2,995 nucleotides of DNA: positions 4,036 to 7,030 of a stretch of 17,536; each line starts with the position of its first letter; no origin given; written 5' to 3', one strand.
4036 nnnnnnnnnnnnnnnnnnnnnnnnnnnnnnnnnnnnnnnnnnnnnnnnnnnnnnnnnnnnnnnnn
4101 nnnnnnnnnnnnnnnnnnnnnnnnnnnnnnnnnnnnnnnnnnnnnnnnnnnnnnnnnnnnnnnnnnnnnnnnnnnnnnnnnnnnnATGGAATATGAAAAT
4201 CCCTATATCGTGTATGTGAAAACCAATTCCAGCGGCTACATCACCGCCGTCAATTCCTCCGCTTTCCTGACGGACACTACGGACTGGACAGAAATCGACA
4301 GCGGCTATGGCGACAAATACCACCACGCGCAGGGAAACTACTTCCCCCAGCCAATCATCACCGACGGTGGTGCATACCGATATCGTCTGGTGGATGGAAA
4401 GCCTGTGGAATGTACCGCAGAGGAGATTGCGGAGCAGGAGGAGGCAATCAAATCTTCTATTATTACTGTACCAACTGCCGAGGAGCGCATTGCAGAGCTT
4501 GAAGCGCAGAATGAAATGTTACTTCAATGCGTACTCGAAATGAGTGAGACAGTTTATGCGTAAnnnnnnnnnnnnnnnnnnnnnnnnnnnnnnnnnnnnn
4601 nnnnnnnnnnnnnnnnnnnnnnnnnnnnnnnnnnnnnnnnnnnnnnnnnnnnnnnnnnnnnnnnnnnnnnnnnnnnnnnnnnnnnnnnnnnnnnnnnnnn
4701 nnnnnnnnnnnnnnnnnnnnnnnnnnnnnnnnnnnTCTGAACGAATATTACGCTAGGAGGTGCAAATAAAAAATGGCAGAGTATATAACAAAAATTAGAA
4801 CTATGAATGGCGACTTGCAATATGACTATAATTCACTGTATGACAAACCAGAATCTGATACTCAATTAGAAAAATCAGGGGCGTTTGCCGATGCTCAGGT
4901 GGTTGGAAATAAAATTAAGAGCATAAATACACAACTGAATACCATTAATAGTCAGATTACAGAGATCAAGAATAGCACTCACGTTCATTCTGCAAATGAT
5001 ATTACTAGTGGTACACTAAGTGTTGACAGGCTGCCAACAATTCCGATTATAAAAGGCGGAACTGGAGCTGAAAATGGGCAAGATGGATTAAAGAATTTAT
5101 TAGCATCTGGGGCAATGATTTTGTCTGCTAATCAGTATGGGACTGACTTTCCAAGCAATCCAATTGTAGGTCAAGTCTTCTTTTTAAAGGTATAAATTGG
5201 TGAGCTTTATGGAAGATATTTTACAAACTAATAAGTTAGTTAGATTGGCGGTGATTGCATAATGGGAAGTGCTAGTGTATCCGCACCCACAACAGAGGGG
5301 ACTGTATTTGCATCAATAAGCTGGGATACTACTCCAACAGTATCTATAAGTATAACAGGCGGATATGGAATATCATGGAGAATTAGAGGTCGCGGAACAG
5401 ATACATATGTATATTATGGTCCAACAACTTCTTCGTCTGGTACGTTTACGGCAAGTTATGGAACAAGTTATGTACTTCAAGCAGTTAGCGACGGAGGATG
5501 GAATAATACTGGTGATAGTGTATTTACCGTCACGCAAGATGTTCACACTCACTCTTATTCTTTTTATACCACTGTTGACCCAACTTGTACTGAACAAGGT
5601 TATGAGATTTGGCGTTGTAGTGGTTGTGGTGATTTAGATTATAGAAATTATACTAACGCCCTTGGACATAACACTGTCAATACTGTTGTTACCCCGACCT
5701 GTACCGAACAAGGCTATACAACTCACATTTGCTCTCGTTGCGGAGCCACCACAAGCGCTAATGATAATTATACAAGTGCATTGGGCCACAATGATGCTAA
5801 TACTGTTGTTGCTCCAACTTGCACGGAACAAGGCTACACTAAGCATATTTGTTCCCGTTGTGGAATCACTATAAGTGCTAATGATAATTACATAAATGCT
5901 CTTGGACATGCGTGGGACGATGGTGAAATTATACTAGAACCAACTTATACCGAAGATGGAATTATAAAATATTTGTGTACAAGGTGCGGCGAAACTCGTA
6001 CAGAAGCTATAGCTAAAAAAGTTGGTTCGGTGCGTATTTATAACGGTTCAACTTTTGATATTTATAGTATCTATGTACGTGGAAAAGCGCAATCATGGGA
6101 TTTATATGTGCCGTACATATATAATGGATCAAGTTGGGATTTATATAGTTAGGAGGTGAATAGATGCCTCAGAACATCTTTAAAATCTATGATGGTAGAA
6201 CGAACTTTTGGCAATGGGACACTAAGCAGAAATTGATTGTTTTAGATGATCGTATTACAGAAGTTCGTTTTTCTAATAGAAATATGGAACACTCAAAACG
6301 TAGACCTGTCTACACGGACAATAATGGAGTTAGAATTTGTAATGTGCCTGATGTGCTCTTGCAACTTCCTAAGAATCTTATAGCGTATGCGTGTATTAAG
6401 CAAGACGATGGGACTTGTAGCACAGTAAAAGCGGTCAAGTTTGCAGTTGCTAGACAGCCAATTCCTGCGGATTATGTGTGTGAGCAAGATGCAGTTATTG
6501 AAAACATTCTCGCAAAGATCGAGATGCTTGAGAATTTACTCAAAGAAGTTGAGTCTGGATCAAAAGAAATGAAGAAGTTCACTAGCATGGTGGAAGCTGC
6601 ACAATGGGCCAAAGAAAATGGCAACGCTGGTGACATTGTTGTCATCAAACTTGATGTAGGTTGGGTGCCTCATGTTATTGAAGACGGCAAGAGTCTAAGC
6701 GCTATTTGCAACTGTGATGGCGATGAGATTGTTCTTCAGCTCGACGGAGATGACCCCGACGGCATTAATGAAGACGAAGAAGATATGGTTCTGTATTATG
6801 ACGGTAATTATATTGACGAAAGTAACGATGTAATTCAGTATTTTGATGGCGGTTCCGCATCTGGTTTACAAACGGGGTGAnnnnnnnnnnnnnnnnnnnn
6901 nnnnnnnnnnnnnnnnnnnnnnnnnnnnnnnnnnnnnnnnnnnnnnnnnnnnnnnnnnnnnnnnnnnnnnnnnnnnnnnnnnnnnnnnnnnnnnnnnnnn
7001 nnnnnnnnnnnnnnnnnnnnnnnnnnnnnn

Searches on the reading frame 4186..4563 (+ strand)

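Call 39: search_protein_families(library=phrogs, proteins=[window:4186-4563:+], max_evalue=0.001)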
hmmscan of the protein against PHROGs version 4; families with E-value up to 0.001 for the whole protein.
window:4186-4563:+ (125 aa): 1 family
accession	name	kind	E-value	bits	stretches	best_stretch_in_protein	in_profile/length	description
phrog_24451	-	unknown function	1.5e-24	87.4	1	8-95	6-93/111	-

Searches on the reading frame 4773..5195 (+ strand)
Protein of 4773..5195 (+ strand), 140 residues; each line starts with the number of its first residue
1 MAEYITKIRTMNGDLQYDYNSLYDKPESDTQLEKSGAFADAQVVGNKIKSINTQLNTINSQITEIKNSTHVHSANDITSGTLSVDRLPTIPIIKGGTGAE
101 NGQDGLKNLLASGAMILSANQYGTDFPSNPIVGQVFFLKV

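Call 39: search_protein_families(library=phrogs, proteins=[window:4773-5195:+], max_evalue=0.001)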
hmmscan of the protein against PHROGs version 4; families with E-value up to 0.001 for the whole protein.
window:4773-5195:+ (140 aa): 3 families
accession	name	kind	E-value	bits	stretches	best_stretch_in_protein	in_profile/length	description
phrog_5231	-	unknown function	0.0005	19.6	1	37-90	149-202/618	-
phrog_2012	-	tail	0.00084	20.3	1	41-89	65-116/212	minor tail protein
phrog_5207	-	unknown function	0.00092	18.7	1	64-90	499-525/689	-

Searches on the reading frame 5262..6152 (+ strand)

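Call 39: search_protein_families(library=phrogs, proteins=[window:5262-6152:+], max_evalue=0.001)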
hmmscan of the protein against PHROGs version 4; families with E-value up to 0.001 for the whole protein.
window:5262-6152:+ (296 aa): 1 family
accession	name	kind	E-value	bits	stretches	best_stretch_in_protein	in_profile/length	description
phrog_30439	-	unknown function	0.00016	22.9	0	142-170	32-60/63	-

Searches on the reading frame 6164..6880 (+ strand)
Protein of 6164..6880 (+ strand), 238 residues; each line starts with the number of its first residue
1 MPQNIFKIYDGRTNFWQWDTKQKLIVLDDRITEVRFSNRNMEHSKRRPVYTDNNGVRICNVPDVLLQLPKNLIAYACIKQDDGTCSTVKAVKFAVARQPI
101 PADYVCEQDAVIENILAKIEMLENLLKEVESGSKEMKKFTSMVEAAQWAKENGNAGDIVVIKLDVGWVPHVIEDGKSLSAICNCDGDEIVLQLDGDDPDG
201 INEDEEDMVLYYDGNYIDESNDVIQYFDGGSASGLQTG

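Call 39: search_protein_families(library=phrogs, proteins=[window:6164-6880:+], max_evalue=0.001)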
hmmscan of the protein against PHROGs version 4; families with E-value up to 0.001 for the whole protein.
window:6164-6880:+ (238 aa): 1 family
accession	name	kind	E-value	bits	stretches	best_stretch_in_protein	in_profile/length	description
phrog_16164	-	unknown function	3.4e-05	22.9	1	13-130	17-132/920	-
